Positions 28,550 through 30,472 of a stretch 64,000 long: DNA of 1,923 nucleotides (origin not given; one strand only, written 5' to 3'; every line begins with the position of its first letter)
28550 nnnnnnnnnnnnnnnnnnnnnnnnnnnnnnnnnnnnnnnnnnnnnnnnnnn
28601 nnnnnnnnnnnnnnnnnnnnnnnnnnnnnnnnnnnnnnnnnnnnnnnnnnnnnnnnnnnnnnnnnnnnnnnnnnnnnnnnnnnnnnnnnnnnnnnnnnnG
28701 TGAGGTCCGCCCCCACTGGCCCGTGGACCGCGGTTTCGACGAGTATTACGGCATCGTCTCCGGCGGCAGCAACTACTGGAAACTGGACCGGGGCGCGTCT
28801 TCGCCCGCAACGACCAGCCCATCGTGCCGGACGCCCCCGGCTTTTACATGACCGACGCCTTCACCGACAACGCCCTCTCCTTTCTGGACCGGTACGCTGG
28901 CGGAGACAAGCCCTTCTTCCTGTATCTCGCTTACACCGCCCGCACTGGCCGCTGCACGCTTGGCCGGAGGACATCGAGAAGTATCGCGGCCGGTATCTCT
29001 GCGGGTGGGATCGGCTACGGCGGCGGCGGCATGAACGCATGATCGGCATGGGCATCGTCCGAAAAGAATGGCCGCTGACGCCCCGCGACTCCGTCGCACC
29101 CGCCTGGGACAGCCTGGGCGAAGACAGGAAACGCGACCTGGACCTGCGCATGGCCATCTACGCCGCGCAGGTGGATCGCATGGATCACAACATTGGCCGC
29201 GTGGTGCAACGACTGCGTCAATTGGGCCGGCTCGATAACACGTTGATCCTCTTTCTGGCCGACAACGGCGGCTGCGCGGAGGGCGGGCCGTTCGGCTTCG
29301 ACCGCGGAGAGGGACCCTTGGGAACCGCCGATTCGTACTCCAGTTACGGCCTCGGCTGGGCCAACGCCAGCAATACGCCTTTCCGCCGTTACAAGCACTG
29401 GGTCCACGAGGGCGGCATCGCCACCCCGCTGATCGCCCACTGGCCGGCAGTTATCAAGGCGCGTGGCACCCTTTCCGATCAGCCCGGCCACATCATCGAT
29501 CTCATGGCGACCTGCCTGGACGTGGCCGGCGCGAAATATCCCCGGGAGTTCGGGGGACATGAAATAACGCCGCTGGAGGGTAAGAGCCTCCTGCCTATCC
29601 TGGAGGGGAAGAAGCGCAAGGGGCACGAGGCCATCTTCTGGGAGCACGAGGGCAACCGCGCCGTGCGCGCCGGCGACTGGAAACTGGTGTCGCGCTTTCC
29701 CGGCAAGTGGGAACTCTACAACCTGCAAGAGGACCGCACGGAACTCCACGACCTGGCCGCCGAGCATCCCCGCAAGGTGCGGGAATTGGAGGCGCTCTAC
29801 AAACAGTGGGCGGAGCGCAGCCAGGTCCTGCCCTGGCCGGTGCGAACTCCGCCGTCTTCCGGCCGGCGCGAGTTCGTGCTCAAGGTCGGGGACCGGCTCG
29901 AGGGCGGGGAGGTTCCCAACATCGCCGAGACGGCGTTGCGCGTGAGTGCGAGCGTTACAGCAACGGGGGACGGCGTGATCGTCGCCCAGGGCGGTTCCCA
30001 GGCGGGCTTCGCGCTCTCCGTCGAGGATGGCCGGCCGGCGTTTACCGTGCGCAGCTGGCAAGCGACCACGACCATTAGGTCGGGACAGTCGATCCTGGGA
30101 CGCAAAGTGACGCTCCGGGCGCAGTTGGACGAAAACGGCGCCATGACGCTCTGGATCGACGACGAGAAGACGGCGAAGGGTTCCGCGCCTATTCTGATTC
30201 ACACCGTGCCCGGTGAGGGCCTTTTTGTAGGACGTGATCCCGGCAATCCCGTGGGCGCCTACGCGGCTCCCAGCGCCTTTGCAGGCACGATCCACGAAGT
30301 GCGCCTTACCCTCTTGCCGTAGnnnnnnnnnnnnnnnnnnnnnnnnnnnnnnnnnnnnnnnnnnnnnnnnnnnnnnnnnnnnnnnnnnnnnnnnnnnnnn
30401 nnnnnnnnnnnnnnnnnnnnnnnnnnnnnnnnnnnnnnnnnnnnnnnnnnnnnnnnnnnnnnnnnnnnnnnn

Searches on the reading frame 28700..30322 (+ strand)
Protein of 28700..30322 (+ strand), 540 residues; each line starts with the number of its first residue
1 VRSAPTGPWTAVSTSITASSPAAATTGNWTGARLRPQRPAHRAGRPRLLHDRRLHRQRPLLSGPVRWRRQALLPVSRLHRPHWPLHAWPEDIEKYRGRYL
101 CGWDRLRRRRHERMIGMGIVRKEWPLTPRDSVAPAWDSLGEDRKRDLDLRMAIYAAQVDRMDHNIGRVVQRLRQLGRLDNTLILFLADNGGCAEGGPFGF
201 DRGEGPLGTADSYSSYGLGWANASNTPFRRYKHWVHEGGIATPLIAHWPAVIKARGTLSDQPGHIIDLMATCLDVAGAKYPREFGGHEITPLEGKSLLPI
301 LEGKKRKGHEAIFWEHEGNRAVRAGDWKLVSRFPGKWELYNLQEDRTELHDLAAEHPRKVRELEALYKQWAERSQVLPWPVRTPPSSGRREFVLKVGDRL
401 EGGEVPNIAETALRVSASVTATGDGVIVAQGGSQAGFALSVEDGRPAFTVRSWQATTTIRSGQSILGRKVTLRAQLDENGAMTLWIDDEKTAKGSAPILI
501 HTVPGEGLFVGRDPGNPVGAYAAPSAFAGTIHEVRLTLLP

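Call 17: search_protein_families(library=pfam, proteins=[window:28700-30322:+], max_evalue=0.001)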
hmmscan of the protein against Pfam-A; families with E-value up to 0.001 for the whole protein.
window:28700-30322:+ (540 aa): 2 families
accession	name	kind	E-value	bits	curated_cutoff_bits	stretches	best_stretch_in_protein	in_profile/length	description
PF00884.28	Sulfatase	-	1e-18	68.2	25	1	79-278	172-301/301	Sulfatase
PF16347.10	SGSH_C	-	1.9e-12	48.1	29.3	1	232-356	8-135/154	N-sulphoglucosamine sulphohydrolase, C-terminal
